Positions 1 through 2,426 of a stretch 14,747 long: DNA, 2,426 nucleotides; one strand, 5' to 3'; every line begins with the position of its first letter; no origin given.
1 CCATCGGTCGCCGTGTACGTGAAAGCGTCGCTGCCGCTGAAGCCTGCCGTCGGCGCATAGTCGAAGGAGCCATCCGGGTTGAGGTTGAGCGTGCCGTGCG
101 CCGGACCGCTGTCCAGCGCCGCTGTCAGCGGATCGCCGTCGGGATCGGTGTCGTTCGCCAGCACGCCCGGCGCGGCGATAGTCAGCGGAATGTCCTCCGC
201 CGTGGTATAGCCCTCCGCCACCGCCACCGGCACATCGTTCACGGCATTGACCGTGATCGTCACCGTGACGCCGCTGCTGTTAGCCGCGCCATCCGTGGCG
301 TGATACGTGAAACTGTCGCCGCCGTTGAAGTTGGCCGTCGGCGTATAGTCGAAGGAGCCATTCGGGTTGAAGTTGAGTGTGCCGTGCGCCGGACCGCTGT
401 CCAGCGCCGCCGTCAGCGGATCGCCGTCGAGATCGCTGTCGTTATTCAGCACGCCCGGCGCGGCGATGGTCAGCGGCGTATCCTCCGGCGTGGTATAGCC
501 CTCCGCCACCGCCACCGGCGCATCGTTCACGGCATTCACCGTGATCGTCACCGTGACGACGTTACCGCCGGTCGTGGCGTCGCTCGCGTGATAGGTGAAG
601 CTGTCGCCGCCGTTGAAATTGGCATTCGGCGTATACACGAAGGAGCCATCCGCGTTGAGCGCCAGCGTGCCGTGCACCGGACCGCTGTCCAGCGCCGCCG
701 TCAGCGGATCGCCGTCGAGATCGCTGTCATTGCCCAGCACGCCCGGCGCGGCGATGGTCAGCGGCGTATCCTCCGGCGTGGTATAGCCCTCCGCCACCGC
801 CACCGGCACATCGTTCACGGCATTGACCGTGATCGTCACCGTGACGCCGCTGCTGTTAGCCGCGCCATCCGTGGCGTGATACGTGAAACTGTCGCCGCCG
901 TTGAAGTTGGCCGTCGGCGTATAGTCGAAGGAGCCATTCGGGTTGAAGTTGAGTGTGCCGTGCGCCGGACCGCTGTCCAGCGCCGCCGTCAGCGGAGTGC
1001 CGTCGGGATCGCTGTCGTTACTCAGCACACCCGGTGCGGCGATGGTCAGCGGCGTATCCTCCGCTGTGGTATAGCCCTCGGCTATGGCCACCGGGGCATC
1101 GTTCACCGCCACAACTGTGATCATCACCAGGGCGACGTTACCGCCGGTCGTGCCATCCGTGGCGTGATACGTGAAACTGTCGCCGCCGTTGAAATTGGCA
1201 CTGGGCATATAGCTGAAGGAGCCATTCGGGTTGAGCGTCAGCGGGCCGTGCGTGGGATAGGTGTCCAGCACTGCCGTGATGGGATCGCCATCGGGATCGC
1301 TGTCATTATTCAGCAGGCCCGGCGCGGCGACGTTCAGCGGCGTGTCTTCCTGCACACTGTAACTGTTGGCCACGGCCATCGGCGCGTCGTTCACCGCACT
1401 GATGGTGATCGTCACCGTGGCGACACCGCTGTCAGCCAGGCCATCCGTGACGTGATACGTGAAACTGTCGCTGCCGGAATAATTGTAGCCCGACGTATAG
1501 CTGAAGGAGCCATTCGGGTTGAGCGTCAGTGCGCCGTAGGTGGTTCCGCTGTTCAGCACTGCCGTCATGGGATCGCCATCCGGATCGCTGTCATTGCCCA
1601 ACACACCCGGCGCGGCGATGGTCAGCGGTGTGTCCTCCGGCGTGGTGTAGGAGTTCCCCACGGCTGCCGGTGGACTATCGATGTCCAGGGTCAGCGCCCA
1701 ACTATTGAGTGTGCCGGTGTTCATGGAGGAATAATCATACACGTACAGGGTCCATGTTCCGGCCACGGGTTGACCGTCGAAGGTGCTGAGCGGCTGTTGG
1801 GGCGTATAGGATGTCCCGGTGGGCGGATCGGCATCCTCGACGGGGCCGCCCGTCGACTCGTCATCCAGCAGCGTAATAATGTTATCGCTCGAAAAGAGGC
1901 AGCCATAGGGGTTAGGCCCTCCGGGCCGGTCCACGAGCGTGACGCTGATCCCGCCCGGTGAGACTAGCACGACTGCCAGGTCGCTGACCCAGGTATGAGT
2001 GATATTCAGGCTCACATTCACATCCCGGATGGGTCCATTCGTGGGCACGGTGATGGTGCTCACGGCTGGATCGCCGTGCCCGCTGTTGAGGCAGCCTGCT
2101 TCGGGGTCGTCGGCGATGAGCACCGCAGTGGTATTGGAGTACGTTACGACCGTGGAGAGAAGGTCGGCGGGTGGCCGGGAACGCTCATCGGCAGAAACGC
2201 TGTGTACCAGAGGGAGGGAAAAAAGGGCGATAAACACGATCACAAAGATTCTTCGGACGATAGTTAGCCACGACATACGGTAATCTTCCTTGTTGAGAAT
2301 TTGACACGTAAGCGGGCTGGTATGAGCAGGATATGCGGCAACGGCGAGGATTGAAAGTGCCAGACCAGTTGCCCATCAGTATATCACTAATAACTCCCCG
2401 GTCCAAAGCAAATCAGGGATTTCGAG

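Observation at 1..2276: Unlisted minus-strand gene for a signal-peptide + standalone P-domain + cadherin-like-repeat surface protein; the 621-aa plus-strand ORF over it is an antisense artefact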

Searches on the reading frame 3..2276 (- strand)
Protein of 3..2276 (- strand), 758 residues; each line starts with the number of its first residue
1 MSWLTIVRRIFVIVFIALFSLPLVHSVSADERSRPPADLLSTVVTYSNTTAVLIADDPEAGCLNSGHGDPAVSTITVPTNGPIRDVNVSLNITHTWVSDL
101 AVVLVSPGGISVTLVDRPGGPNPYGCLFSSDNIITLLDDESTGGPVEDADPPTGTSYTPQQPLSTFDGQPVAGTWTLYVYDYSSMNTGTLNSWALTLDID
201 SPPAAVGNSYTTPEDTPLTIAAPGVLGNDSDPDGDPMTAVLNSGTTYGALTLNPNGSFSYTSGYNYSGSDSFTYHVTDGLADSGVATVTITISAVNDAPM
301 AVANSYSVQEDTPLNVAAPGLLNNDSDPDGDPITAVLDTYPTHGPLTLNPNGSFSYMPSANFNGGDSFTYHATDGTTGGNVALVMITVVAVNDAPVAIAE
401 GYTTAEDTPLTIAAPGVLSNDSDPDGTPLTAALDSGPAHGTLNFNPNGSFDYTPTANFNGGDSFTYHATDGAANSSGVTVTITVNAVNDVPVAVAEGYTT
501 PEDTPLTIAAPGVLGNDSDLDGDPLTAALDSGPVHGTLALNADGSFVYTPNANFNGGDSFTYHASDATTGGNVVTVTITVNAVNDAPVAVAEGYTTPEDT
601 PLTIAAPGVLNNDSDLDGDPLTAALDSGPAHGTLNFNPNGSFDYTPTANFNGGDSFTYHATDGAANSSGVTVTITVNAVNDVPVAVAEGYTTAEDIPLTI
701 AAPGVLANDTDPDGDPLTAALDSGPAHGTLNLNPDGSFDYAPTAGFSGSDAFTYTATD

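Call 4: search_protein_families(library=pfam, proteins=[window:3-2276:-], max_evalue=0.1)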
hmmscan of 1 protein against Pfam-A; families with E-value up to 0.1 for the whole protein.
window:3-2276:- (758 aa): 8 families
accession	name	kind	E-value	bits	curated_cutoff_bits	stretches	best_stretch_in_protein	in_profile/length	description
PF17963.7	Big_9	-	9.3e-133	433.9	23.6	6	584-675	1-89/89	Bacterial Ig domain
PF17803.7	Cadherin_4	-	9.9e-129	420.5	25.1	6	286-356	1-71/71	Bacterial cadherin-like domain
PF17892.7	Cadherin_5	-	2e-115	377.5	26.5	6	583-677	1-98/98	Cadherin-like domain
PF01483.27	P_proprotein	-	1.2e-15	57.8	21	1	84-197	2-86/86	Proprotein convertase P-domain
PF19077.6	Big_13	-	7e-05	23.7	27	0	412-484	26-100/102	Bacterial Ig-like domain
PF14453.12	ThiS-like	-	0.00038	20.9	26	0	392-410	27-45/57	ThiS-like ubiquitin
PF16184.11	Cadherin_3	-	0.00042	20.7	25.5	0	262-292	76-106/106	Cadherin-like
PF17936.7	Big_6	-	0.01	16.5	27.6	0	438-483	36-80/83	Bacterial Ig domain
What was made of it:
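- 1677..2156 (-): P-domain beta-sandwich, aa ~41-200 (the Pfam PF01483 match covers aa 84-197 = 1686..2027). PF01483 at 57.8 bits against a cutoff of 21 (call 4).
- On Pfam P_proprotein (PF01483), P-domain fold: 57.8 bits against a cutoff of 21, aa 84-197, profile positions 2-86 of 86 (call 4).
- On T1SS-secreted RTX adhesin: No HemolysinCabind hit in the available part (call 4).
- Checked: It also gives six stretches each of Big_9, Cadherin_4 and Cadherin_5 (E 1e-133 to 2e-115) (call 4).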

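Call 5: search_protein_families(library=ncbifam, proteins=[window:3-2276:-], max_evalue=0.1)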
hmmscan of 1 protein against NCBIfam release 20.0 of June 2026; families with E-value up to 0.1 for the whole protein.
window:3-2276:- (758 aa): 7 families
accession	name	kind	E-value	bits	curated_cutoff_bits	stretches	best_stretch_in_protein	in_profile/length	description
NF012211.1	tand_rpt_95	domain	5.6e-139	452.7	90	6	499-592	1-96/98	tandem-95 repeat protein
NF045619.1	adhes_GNV_Cterm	subfamily_domain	5.4e-28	98.4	180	7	535-585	153-204/458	BapA/Bap/LapF family large adhesin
TIGR01965.1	VCBS_repeat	domain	4.2e-25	87.8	15.5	5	229-312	8-98/99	VCBS domain-containing protein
NF038112.1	myxo_dep_M36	subfamily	1.5e-20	72.1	1500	2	422-719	1218-1508/1604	myxosortase-dependent M36 family metallopeptidase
TIGR04212.1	GlyGly_RbtA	equivalog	2.3e-08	32.8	295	1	533-581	516-567/605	rhombotarget A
NF002670.0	PRK02395.1-1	equivalog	0.029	13.4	324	0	676-699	200-223/292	hypothetical protein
NF033198.0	F430_CfbA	equivalog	0.084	12.8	120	0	676-701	58-83/122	sirohydrochlorin nickelochelatase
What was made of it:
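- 1..2276 (-): Partial CDS (N-terminal 758 codons; the C-terminus lies beyond the window edge) for a secreted protein with a P-domain and tandem-95 repeats. Pfam and NCBIfam hits (calls 4, 5).
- On Tandem-95 repeat protein (NCBIfam NF012211): 452.7 bits against a cutoff of 90, six stretches (call 5).
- On VCBS repeat (TIGR01965): 87.8 bits against a cutoff of 15.5, five stretches (call 5).
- On BapA/Bap/LapF large adhesin (NF045619): The match is to the repeats only (call 5).
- Closest known: Tandem-95 repeat / VCBS / bacterial cadherin-like repeat proteins. Same: Six 96-aa repeats score far above the curated cutoffs (calls 4, 5).
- Closest known: BapA/LapF/RTX-type giant adhesins secreted by type I systems. 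Same: The NCBIfam adhes_GNV_Cterm model matches the repeats weakly (call 5).
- Checked: NCBIfam gives tand_rpt_95 (452.7 bits, cutoff 90, six stretches) and VCBS TIGR01965 (87.8 bits, cutoff 15.5) (call 5).
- NCBIfam gives a sub-threshold partial match of the repeats to a myxosortase-dependent M36 metallopeptidase model (72 bits, cutoff 1500; call 5). The opposite strand has very strong HMM hits (calls 4, 5).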

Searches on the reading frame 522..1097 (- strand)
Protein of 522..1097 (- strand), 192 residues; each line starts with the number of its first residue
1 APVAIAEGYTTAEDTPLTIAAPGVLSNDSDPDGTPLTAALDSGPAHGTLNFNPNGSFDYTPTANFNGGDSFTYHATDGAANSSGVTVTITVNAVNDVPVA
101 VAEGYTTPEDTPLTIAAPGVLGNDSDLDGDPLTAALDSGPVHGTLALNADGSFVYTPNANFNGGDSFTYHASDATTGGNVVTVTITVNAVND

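Call 56: search_solved_structures(query=window:522-1097:-, max_evalue=0.01, show_alignments=1)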
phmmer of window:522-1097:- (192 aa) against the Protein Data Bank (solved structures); distinct sequences matched with E-value up to 0.01: 2.
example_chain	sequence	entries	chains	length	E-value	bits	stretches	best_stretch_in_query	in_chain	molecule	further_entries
8fwc_J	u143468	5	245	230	0.00057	23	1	138-185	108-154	Collar sheath protein, gp13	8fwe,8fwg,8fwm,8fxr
36gk_A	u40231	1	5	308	0.00074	22.6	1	93-187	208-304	RTX protein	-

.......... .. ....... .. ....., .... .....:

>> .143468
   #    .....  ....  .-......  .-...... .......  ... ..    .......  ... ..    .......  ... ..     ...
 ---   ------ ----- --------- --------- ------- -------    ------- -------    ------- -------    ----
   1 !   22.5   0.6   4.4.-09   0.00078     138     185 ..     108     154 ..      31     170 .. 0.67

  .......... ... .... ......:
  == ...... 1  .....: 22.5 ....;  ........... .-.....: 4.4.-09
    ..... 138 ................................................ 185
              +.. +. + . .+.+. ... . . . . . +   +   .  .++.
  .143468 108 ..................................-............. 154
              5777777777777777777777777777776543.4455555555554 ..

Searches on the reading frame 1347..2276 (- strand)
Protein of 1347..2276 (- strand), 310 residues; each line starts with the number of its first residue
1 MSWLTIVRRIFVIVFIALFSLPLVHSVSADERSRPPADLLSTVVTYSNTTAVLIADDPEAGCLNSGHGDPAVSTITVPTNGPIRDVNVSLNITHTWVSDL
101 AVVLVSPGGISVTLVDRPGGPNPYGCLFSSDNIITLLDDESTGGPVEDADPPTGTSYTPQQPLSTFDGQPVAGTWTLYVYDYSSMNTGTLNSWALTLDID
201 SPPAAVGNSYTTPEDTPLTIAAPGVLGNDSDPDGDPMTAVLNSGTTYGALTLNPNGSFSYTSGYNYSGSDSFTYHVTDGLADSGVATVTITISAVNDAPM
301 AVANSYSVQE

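Call 27: find_homologous_proteins(query=window:1347-2276:-)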
Query window:1347-2276:- (310 aa): 1474 proteins with E <= 0.001 among 5849 candidates; the best 120 are listed.
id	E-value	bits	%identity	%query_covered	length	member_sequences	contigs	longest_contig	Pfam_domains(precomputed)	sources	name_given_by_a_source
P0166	5.1e-153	527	56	40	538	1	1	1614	PF17963.8,PF17892.8,PF17803.8,PF19076.7,PF16184.12,PF11806.15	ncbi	ncbi:MAG: tandem-95 repeat protein, partial [Actinobacteria bacterium]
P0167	5.9e-146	504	60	36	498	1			PF17963.8,PF17892.8,PF13517.13,PF17803.8,PF19076.7,PF16184.12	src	-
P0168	2.8e-138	479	62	35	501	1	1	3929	PF17963.8,PF17892.8,PF17803.8,PF19076.7,PF16377.11,PF16184.12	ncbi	-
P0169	7.6e-138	477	58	36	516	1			PF17963.8,PF17892.8,PF17803.8,PF19076.7,PF16184.12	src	-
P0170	4.4e-134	465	58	40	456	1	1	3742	PF17963.8,PF17892.8,PF17803.8,PF19076.7,PF16184.12,PF19077.7,PF17936.8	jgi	jgi:VCBS repeat-containing protein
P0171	8.6e-125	434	61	36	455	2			PF17963.8,PF17892.8,PF17803.8,PF19076.7,PF16184.12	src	-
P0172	3.5e-124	432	63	36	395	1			PF17963.8,PF17892.8,PF13517.13,PF17803.8,PF19076.7,PF16184.12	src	-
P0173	2.3e-123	430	63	36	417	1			PF17963.8,PF17892.8,PF17803.8,PF19076.7,PF16184.12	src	-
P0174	3.3e-122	426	54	36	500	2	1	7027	PF17963.8,PF17892.8,PF17803.8,PF19076.7,PF16184.12,PF19077.7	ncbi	-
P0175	1.1e-117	411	64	33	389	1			PF17963.8,PF17892.8,PF17803.8,PF19076.7,PF16184.12,PF17342.8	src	-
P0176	1.3e-115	404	61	36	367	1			PF17963.8,PF17892.8,PF17803.8,PF16184.12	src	-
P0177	7.9e-115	402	63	36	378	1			PF17963.8,PF17892.8,PF17803.8,PF16184.12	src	-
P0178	1.6e-113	397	62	40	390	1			PF17963.8,PF17892.8,PF17803.8,PF19076.7,PF16184.12,PF18175.7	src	-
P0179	3.0e-112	393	64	36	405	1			PF17963.8,PF17892.8,PF17803.8,PF19076.7,PF16184.12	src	-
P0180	1.1e-109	385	56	36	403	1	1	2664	PF17963.8,PF17892.8,PF17803.8,PF19076.7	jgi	jgi:VCBS repeat-containing protein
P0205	2.8e-89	318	61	84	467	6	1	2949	PF17963.8,PF17892.8,PF17803.8,PF01483.28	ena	-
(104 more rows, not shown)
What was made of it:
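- Closest known: Tandem-95 repeat / VCBS / bacterial cadherin-like repeat proteins. Same: Hundreds of close repeat homologues at 50-69% identity occur across many phyla (call 27).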

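Call 29: find_encoding_contigs(protein=P0205, flank=10000, max_places=6)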
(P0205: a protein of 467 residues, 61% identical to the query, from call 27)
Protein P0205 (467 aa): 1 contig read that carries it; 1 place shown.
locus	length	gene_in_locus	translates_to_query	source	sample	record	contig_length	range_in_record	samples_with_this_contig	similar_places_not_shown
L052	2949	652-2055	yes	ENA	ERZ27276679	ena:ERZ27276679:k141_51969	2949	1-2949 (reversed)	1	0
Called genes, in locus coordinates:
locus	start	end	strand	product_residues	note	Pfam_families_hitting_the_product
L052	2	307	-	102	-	?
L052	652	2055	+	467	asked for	PF01483:P_proprotein, PF17803:Cadherin_4, PF17892:Cadherin_5, PF17963:Big_9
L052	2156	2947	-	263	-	?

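Call 45: predict_structure(alignment_id=A1)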
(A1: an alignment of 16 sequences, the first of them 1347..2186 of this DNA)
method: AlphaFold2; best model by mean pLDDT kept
length: 280 residues; sequences in the alignment: 16
mean_pLDDT: 79.5   pTM: 0.66
mean pLDDT of the five models: 79.5, 78.7, 76.6, 76.3, 73.7
residues with pLDDT >= 90: 92; 70-90: 115; 50-70: 50; < 50: 23
segments of 3 or more residues with pLDDT < 50: 1-9, 196-199, 275-280
pLDDT, mean of each block of 10 residues (from residue 1): 42 88 86 75 91 93 90 97 87 63 91 79 76 94 95 89 93 61 82 53 69 89 85 85 80 76 68 46
secondary structure, 60 per line:
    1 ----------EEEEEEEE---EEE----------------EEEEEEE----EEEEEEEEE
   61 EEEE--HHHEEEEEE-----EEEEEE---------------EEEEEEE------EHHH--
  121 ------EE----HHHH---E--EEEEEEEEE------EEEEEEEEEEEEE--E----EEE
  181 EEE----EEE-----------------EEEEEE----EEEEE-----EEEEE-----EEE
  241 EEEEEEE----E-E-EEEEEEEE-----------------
elements in order: E11-18 E22-24 E41-47 E52-64 E70-75 E81-86 E102-108 H133-136 E143-151 E158-170 E178-183 E188-190 E208-213 E218-222 E228-232 E238-247 E256-263
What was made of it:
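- On Kexin/furin-type proprotein convertase (subtilase S8B): No Peptidase_S8 hit in the 758 aa. The P-domain starts about 10 residues after the predicted signal-peptide cleavage site (calls 4, 45).
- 1677..2156 (-): AlphaFold model with mean pLDDT 79.5 (call 45).
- On Pfam P_proprotein (PF01483), P-domain fold: AF2 model with pLDDT 79.5 (call 45).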

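Call 47: fold_search(model_id=the predicted structure, library=pdb)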
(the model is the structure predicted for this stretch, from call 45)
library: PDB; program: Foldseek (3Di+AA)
matches with E <= 10: 1671; with E <= 0.001: 50
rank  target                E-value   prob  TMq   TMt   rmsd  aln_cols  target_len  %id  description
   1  3wqb_A                5.5e-07  1.00  0.36  0.18   8.7       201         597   19  Crystal structure of aeromonas sobria serine protease (ASP) and the chaperone (ORF2) complex (released 2015-03-25)
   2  3hjr                  7.2e-07  1.00  0.35  0.18   9.8       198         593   20  Crystal structure of serine protease of Aeromonas sobria (released 2009-06-02)
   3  1p8j_A                4.7e-06  1.00  0.36  0.23   3.6       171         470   17  CRYSTAL STRUCTURE OF THE PROPROTEIN CONVERTASE FURIN (released 2003-07-08)
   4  9fid_A                5.0e-06  1.00  0.36  0.22   4.2       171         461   18  X-ray structure of furin (PCSK3) in complex with the PC1/3 (PCSK1) prodomain mutant R78K,R80A (released 2025-09-10)
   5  2id4_B                5.2e-06  1.00  0.37  0.23   4.5       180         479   15  The 1.9 A structure of Kex2 in complex with an Ac-R-E-R-K-chloromethyl ketone inhibitor. (released 2007-05-01)
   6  9rkt_1                6.2e-06  1.00  0.27  0.35   3.1        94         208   20  Agrobacterium phage 7-7-1 collar (released 2025-12-10)
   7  2id4_A                6.5e-06  1.00  0.38  0.23   3.8       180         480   14  The 1.9 A structure of Kex2 in complex with an Ac-R-E-R-K-chloromethyl ketone inhibitor. (released 2007-05-01)
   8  5jmo_A                7.3e-06  1.00  0.34  0.21   4.2       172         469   18  X-ray structure of furin in complex with the inhibitory antibody Nb14 (released 2016-12-07)
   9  1p8j_B                8.1e-06  1.00  0.36  0.22   3.6       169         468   17  CRYSTAL STRUCTURE OF THE PROPROTEIN CONVERTASE FURIN (released 2003-07-08)
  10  7lcu                  8.1e-06  1.00  0.33  0.20   5.1       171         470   18  X-ray structure of Furin bound to BOS-318, a small molecule inhibitor (released 2022-01-12)
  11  6hlb_A                9.1e-06  1.00  0.34  0.21   5.0       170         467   18  X-ray structure of furin in complex with the cyclic peptide c[succinyl-Phe-2-Nal-(Arg)4-Lys]-Arg-4-Amba (released 2019-02-06)
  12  5jxi                  9.1e-06  1.00  0.34  0.21   4.1       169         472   17  Structure of the unliganded form of the proprotein convertase furin in presence of EDTA. (released 2016-10-05)
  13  9fie_C                9.6e-06  1.00  0.35  0.22   4.0       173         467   17  X-ray structure of furin (PCSK3) in complex with the PC1/3 (PCSK1) prodomain mutant R77A,R80A,R81A (released 2025-09-10)
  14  1p8j_C                1.0e-05  1.00  0.37  0.23   3.7       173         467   17  CRYSTAL STRUCTURE OF THE PROPROTEIN CONVERTASE FURIN (released 2003-07-08)
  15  4omc_A                1.0e-05  1.00  0.35  0.22   3.9       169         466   18  X-ray structure of human furin in complex with the competitive inhibitor meta-guanidinomethyl-Phac-RVR-Amba (released 2014-04-09)
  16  1p8j_F                1.1e-05  1.00  0.37  0.23   3.6       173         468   17  CRYSTAL STRUCTURE OF THE PROPROTEIN CONVERTASE FURIN (released 2003-07-08)
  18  1p8j_H                1.3e-05  1.00  0.36  0.22   4.6       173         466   17  CRYSTAL STRUCTURE OF THE PROPROTEIN CONVERTASE FURIN (released 2003-07-08)
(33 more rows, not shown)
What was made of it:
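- Closest known: P-domains of kexin/furin proprotein convertases and of Aeromonas sobria serine protease. Same: Same fold by Foldseek (probability 1.00, E 5e-7 to 1e-5, 14-20% identity; call 47) and the same Pfam family, PF01483 (call 4).
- The repeat resembles a phage collar-sheath protein domain (calls 47, 56).
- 1677..2156 (-): Its best PDB matches are the P-domains of Aeromonas sobria serine protease (3wqb, 3hjr), furin (1p8j) and Kex2 (2id4) (call 47).
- On Pfam P_proprotein (PF01483), P-domain fold: Top Foldseek PDB hits are the P-domains of ASP, furin and Kex2, probability 1.00 (call 47).
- P-domain fold: calls 45, 47.
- Tried and rejected: Fold comparison was needed (call 47).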
